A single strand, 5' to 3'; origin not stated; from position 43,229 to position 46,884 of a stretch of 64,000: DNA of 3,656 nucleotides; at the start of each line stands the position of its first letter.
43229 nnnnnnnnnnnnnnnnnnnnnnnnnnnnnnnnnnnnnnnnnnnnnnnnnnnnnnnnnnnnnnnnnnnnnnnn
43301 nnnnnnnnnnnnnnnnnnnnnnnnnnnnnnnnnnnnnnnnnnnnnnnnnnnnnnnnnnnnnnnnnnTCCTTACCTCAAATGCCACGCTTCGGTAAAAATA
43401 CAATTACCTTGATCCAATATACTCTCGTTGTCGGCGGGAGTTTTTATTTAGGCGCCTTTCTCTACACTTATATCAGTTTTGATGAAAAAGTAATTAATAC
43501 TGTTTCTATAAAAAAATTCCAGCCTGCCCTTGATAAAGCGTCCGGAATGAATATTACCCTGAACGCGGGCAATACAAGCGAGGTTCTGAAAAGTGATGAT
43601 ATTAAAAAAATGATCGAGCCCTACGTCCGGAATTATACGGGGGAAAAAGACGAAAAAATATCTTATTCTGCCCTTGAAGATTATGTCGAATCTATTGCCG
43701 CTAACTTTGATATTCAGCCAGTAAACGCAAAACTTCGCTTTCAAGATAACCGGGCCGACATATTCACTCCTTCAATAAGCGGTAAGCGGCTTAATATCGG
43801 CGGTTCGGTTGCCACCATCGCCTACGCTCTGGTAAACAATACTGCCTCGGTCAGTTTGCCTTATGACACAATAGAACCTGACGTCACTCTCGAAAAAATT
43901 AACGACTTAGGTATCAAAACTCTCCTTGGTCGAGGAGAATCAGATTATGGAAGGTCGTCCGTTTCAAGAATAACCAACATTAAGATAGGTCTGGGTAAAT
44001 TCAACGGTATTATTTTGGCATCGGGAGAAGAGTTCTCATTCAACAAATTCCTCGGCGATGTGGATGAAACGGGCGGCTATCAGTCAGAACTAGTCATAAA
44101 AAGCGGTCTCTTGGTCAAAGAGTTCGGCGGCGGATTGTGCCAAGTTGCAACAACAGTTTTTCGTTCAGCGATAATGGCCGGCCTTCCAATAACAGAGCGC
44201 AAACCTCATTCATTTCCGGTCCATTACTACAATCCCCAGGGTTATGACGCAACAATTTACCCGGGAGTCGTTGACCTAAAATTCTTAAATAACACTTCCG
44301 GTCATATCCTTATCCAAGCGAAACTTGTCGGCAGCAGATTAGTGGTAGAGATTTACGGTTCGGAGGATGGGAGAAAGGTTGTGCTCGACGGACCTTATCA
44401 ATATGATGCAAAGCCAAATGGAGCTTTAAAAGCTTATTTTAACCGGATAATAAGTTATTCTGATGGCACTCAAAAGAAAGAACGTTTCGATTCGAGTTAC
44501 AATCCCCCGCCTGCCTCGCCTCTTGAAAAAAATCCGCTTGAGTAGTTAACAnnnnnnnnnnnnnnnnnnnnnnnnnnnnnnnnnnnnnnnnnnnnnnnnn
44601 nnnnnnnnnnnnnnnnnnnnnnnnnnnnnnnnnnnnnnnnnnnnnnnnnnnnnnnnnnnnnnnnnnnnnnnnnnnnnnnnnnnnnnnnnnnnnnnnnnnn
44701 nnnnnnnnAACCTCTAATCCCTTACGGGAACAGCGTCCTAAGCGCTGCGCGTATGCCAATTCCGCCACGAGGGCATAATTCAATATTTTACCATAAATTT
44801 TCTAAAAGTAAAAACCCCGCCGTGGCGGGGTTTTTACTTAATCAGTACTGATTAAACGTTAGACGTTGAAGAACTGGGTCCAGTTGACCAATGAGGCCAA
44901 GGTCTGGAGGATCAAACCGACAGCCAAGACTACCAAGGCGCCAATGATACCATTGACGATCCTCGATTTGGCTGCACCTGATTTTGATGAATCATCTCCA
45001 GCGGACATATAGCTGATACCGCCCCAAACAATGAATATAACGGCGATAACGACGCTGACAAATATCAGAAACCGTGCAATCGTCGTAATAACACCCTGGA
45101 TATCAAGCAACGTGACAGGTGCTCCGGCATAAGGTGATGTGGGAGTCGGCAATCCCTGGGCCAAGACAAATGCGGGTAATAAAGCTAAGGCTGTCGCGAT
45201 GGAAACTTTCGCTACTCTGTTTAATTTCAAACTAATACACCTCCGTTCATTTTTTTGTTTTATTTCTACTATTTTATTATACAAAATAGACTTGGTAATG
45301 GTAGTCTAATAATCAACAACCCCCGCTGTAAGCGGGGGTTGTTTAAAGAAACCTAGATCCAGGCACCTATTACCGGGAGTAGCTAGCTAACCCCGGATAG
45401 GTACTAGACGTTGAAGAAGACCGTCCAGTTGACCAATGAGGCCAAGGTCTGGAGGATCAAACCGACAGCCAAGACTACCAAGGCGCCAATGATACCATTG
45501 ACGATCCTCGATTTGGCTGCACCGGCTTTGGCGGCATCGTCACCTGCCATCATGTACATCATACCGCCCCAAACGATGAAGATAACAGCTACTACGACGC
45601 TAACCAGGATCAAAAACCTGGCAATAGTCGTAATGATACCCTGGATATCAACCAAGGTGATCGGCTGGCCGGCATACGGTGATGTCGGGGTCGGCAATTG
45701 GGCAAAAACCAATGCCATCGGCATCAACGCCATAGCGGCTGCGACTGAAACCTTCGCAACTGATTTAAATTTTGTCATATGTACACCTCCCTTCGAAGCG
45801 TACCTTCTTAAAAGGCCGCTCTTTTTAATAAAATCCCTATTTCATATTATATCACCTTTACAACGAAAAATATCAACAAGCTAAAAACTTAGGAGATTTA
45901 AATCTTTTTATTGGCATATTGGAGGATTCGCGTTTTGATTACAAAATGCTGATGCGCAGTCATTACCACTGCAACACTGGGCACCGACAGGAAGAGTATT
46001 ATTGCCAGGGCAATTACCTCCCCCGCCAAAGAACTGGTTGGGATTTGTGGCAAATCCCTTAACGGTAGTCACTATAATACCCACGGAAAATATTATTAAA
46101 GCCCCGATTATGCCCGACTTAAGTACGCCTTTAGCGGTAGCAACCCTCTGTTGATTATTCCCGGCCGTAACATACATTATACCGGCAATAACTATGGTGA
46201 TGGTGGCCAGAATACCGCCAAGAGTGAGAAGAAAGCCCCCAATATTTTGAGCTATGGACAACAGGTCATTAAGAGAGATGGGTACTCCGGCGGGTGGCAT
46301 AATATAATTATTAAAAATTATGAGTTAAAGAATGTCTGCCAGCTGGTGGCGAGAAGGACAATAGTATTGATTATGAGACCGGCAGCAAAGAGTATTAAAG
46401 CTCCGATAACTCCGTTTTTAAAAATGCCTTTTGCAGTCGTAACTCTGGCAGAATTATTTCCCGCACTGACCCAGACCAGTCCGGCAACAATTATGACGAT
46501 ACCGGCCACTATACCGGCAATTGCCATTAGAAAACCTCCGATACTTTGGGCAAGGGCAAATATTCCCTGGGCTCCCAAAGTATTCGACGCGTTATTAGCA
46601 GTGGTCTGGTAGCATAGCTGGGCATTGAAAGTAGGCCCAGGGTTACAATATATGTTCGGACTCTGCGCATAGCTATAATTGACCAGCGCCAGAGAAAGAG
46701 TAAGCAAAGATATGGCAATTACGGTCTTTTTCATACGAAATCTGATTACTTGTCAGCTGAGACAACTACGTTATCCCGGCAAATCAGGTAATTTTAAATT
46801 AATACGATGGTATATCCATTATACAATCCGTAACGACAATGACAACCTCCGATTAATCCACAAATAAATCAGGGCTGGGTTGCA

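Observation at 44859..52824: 9 kb cluster of nine secreted TrbC/VirB2-like pilin-fold proteins with shuffled Cys-rich and PT-linker modules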

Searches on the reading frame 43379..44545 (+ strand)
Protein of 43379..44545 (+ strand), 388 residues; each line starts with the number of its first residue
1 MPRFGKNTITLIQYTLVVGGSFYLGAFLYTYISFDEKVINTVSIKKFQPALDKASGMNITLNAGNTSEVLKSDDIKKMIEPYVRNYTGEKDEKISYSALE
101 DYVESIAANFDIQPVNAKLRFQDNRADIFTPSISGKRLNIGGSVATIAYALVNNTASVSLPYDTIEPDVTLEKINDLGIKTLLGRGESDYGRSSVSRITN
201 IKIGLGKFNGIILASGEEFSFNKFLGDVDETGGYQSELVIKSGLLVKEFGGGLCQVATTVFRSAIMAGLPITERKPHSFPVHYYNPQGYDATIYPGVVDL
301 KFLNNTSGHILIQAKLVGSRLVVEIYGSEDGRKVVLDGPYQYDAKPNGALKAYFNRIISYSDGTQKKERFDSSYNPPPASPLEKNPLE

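Call 59: search_protein_families(library=pfam, proteins=[window:43379-44545:+], max_evalue=0.001)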
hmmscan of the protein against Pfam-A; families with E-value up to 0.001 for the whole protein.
window:43379-44545:+ (388 aa): 2 families
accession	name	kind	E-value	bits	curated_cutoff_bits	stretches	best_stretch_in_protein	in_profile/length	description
PF04294.18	VanW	-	2.3e-41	140.8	27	1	197-326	2-130/130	VanW like protein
PF12229.13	PG_binding_4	-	1.2e-05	25.9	22.1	1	94-153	52-110/117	Putative peptidoglycan binding domain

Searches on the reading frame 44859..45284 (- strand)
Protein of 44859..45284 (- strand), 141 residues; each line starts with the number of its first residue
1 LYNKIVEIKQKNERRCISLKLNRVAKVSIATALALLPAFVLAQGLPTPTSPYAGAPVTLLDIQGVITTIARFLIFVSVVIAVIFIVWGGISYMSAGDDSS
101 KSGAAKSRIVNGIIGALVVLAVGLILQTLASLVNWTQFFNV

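Call 3: search_protein_families(library=pfam, proteins=[window:44859-45284:-], max_evalue=1)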
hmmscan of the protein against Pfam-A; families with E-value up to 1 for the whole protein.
window:44859-45284:- (141 aa): 6 families
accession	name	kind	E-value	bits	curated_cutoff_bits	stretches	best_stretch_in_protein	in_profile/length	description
PF18895.5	T4SS_pilin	-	7.6e-09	36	26.6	1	62-128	5-70/71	Type IV secretion system pilin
PF04956.18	TrbC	-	2.4e-05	24.9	27.9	1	22-121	10-90/98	TrbC/VIRB2 pilin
PF13515.12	FUSC_2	-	0.0019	18.8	25.6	1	20-122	32-126/126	Fusaric acid resistance protein-like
PF11712.13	Vma12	-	0.0091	16.4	25.5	1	55-120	61-119/137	Endoplasmic reticulum-based factor for assembly of V-ATPase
PF10717.14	ODV-E18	-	0.18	12.1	28.1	1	74-109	30-63/87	Occlusion-derived virus envelope protein ODV-E18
PF08999.15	SP_C-Propep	-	0.94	9.8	25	1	48-90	15-57/96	Surfactant protein C, N terminal propeptide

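Call 4: search_protein_families(library=ncbifam, proteins=[window:44859-45284:-], max_evalue=1)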
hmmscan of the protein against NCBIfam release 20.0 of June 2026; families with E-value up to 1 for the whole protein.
window:44859-45284:- (141 aa): 3 families
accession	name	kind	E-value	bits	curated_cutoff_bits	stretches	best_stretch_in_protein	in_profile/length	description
NF045849.1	ICE_MMCAP2_0565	equivalog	0.0056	16.3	40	1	65-127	9-74/80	Mbov_0395 family pilin-like conjugal transfer protein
TIGR04406.1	LPS_export_lptB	equivalog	0.073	12.3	240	1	7-73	124-185/239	LPS export ABC transporter ATP-binding protein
NF038392.1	div_DrpB_YedR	equivalog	0.17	12.2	50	1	75-130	23-78/86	cell division protein DrpB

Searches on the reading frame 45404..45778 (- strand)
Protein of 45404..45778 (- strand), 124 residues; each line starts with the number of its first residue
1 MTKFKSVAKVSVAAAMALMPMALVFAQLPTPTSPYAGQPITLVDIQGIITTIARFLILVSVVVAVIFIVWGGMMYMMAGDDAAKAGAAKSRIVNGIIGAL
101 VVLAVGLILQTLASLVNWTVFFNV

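Call 3: search_protein_families(library=pfam, proteins=[window:45404-45778:-], max_evalue=1)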
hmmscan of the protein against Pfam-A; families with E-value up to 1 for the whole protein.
window:45404-45778:- (124 aa): 4 families
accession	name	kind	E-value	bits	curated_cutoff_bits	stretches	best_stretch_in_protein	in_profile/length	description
PF18895.5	T4SS_pilin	-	2.2e-08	34.5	26.6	1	45-111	5-70/71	Type IV secretion system pilin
PF04956.18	TrbC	-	0.0046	17.6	27.9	1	15-104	11-90/98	TrbC/VIRB2 pilin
PF11712.13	Vma12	-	0.012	16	25.5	1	38-103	61-119/137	Endoplasmic reticulum-based factor for assembly of V-ATPase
PF07843.16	DUF1634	-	0.16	12.5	27.5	1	59-103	7-50/102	Protein of unknown function (DUF1634)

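Call 4: search_protein_families(library=ncbifam, proteins=[window:45404-45778:-], max_evalue=1)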
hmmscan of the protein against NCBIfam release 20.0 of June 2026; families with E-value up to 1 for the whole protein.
window:45404-45778:- (124 aa): 2 families
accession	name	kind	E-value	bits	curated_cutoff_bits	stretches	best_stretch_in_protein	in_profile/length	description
NF045849.1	ICE_MMCAP2_0565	equivalog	0.0016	18.1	40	1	45-110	9-74/80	Mbov_0395 family pilin-like conjugal transfer protein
TIGR03745.1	conj_TIGR03745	hypoth_equivalog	0.028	14.2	52.5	1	13-113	4-101/105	TIGR03745 family integrating conjugative element membrane protein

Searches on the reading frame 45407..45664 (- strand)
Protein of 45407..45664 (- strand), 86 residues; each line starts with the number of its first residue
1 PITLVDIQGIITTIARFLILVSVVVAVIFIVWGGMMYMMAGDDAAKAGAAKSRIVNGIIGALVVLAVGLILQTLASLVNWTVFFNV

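Call 62: search_protein_representatives(alignment_id=A2)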
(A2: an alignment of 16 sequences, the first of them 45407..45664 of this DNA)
Query: 16 sequences, 144 profile positions. Proteins with E-value up to 0.001 (for the whole library): 69800; up to 1e-10: 10196; up to 1e-30: 44. The best 150 are listed.
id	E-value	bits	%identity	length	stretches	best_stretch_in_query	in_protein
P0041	2.6e-63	228.3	-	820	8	47-106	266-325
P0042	1.2e-51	190.5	-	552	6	32-102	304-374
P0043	2.4e-45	170.1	-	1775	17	42-104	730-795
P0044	2.2e-44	166.9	-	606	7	34-107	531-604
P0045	1.0e-43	164.8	-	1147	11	46-108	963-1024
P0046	1.3e-42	161.2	-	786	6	27-104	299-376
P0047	1.5e-42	160.9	-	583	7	36-101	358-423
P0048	6.4e-42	158.9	-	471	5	26-106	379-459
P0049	1.8e-41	157.5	-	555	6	34-112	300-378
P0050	4.9e-41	156.1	-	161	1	1-143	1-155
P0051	7.0e-39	149.1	-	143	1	1-143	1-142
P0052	1.6e-37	144.7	-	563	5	33-107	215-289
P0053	2.9e-37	143.8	-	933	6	33-107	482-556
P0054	4.3e-37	143.3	-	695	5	34-108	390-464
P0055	4.9e-37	143.1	-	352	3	5-116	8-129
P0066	2.3e-34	134.5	-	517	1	2-141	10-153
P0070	1.6e-32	128.4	-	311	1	3-142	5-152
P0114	1.6e-27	112.3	-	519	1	4-136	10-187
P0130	2.3e-26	108.5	-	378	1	3-137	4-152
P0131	2.5e-26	108.4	-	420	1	2-135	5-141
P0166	1.3e-24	102.8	-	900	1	3-141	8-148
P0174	2.6e-24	101.9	-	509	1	5-134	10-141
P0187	7.5e-24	100.4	-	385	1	7-135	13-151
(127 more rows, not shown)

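Call 64: search_protein_families(library=pfam, proteins=[P0066, P0166, P0114, P0174, P0130, P0131, P0187, P0070], max_evalue=0.01)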
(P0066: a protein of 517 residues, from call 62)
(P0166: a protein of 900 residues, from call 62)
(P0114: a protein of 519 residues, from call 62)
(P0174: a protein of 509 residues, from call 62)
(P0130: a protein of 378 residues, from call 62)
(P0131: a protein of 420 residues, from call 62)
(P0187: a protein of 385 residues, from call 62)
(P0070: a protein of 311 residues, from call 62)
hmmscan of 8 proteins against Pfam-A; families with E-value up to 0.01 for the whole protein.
P0066 (517 aa): 2 families
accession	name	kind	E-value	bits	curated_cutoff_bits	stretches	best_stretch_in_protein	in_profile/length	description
PF18895.5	T4SS_pilin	-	2.2e-09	37.7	26.6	1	59-121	11-71/71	Type IV secretion system pilin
PF07413.16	Herpes_UL37_2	-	0.0053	16.3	25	1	318-400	109-194/334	Betaherpesvirus immediate-early glycoprotein UL37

P0166 (900 aa): 1 family
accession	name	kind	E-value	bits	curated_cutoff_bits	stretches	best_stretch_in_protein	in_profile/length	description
PF01464.25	SLT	-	1.4e-10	41.2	21.3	1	226-319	15-101/117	Transglycosylase SLT domain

P0114 (519 aa): 4 families
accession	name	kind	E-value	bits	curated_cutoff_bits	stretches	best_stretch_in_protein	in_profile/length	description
PF01471.23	PG_binding_1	-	7e-15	55.4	23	1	316-370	4-57/57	Putative peptidoglycan binding domain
PF16656.11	Pur_ac_phosph_N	-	7.2e-06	26.9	30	1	203-283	8-93/93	Purple acid Phosphatase, N-terminal domain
PF00041.27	fn3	-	1.7e-05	25.4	25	1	199-270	4-71/84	Fibronectin type III domain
PF18895.5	T4SS_pilin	-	2.8e-05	24.5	26.6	1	105-151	21-66/71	Type IV secretion system pilin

P0174 (509 aa): 2 families
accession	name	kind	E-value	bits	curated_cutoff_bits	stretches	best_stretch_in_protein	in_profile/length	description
PF18895.5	T4SS_pilin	-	1.2e-06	29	26.6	1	53-117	9-71/71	Type IV secretion system pilin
PF04956.18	TrbC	-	0.00013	22.5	27.9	1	7-116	8-97/98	TrbC/VIRB2 pilin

P0130 (378 aa): 1 family
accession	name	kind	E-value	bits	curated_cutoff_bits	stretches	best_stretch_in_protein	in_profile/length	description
PF18895.5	T4SS_pilin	-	1e-05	25.9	26.6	1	61-127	6-71/71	Type IV secretion system pilin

P0131 (420 aa): 3 families
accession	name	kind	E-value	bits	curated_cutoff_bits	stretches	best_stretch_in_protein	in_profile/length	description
PF05345.18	He_PIG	-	6.2e-16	59.1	24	1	181-264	4-95/96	Putative Ig domain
PF22352.2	K319L-like_PKD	-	0.00014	22.2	27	1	201-257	24-79/84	K319L-like, PKD domain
PF18895.5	T4SS_pilin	-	0.0018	18.7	26.6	1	60-116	16-71/71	Type IV secretion system pilin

P0187 (385 aa): 3 families
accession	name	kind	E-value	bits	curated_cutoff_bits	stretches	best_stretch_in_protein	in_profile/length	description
PF05345.18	He_PIG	-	3.8e-08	34.1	24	1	163-249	5-95/96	Putative Ig domain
PF18895.5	T4SS_pilin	-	3.3e-05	24.3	26.6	1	63-119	16-71/71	Type IV secretion system pilin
PF21663.2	WipA_Phos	-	0.0014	18.6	27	1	259-305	127-173/238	WipA-like, phosphatase domain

P0070 (311 aa): 3 families
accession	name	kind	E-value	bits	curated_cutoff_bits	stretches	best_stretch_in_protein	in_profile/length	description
PF18895.5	T4SS_pilin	-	1.4e-07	31.9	26.6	1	52-115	10-71/71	Type IV secretion system pilin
PF16656.11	Pur_ac_phosph_N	-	6.8e-07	30.2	30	1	170-247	9-92/93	Purple acid Phosphatase, N-terminal domain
PF16655.11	PhoD_N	-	0.0084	17.1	30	0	190-233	31-79/90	PhoD-like phosphatase, N-terminal domain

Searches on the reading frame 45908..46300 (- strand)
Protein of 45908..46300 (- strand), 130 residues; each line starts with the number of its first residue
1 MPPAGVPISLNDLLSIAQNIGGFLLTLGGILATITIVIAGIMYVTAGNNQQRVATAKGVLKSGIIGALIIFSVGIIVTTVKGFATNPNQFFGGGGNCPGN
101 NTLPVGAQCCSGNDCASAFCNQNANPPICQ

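Call 3: search_protein_families(library=pfam, proteins=[window:45908-46300:-], max_evalue=1)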
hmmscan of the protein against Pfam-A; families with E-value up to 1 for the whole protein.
window:45908-46300:- (130 aa): 5 families
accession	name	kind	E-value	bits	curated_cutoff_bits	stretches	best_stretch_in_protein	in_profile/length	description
PF18895.5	T4SS_pilin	-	4.7e-10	39.8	26.6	1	16-79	8-70/71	Type IV secretion system pilin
PF04956.18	TrbC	-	0.0038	17.8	27.9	1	15-79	39-97/98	TrbC/VIRB2 pilin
PF14927.11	Neurensin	-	0.013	15.6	27.7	1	8-43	85-120/132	Neurensin/Transmembrane protein 74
PF04515.18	Choline_transpo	-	0.083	12.5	26.9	1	16-79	247-304/326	Plasma-membrane choline transporter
PF07843.16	DUF1634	-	0.17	12.4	27.5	0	23-61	3-45/102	Protein of unknown function (DUF1634)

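Call 4: search_protein_families(library=ncbifam, proteins=[window:45908-46300:-], max_evalue=1)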
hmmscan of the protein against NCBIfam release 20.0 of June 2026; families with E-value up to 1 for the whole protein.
window:45908-46300:- (130 aa): 2 families
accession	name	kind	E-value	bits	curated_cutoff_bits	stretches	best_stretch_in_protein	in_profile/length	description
NF045890.1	conj_pls20_p028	equivalog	0.0073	15.2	150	1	22-89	60-125/377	pLS20_p028 family conjugation system transmembrane protein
NF045849.1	ICE_MMCAP2_0565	equivalog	0.011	15.4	40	1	13-83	9-79/80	Mbov_0395 family pilin-like conjugal transfer protein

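Call 22: list_cluster_members(proteins=[P0001, window:45908-46300:-, window:46869-48614:-, window:49032-51209:-, window:52824-54164:-, window:55333-57759:-, window:51269-52045:-, window:48616-49017:-])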
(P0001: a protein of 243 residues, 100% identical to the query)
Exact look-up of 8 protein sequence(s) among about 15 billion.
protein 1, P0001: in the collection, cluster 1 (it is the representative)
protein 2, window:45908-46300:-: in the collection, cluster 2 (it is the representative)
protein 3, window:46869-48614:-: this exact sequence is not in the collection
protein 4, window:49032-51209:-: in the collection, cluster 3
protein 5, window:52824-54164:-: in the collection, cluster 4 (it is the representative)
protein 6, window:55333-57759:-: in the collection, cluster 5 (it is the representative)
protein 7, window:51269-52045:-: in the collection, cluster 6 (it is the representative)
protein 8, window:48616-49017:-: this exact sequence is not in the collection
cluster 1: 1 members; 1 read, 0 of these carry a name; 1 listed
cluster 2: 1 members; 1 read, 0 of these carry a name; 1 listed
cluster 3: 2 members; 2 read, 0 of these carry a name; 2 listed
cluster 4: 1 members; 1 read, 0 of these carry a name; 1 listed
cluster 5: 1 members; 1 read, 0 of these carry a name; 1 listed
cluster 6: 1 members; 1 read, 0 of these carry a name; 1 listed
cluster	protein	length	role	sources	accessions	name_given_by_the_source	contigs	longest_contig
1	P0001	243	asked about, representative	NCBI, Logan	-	-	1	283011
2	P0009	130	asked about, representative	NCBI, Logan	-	-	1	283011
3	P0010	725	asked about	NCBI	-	-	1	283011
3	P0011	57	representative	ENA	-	-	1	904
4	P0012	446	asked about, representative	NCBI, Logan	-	-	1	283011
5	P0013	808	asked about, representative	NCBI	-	-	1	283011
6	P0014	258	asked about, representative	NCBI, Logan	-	-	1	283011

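Call 32: find_homologous_proteins(query=window:45908-46300:-, max_evalue=0.001)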
Query window:45908-46300:- (130 aa): 6 proteins with E <= 0.001 among 36 candidates.
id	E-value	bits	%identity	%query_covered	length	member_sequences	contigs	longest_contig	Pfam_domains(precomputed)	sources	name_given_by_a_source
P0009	4.0e-77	275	100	100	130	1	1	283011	PF18895.6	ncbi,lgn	-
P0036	3.4e-42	162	63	98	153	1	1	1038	-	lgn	-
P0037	4.5e-37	145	50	98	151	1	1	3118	PF18895.6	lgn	-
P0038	2.3e-36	143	58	98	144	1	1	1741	-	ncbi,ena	-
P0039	1.1e-29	121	52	98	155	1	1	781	PF18895.6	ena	-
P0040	9.7e-25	105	45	98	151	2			-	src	-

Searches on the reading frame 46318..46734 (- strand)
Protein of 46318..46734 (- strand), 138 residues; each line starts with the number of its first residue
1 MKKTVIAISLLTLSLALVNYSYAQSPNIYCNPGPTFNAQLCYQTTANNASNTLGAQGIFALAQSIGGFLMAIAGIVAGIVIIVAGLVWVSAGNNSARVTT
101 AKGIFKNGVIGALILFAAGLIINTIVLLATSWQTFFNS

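Call 3: search_protein_families(library=pfam, proteins=[window:46318-46734:-], max_evalue=1)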
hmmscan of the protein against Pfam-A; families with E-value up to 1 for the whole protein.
window:46318-46734:- (138 aa): 3 families
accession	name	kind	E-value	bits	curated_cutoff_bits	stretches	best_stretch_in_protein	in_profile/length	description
PF18895.5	T4SS_pilin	-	1.1e-07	32.3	26.6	1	55-125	2-71/71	Type IV secretion system pilin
PF04956.18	TrbC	-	0.0086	16.7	27.9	1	51-125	33-98/98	TrbC/VIRB2 pilin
PF19607.4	DUF6112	-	0.74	10.1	25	0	56-120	11-75/88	Family of unknown function (DUF6112)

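Call 4: search_protein_families(library=ncbifam, proteins=[window:46318-46734:-], max_evalue=1)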
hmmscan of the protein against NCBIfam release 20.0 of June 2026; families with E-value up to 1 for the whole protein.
window:46318-46734:- (138 aa): 2 families
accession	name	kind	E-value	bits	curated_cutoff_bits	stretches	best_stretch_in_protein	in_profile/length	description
NF007635.1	PRK10299.1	equivalog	0.17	12.1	40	0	1-42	1-40/47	PhoP/PhoQ regulatory lipoprotein MgrB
NF058603.1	SCO2097_fam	equivalog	0.82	10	110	0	69-123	43-83/129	SCO2097 family morphological protein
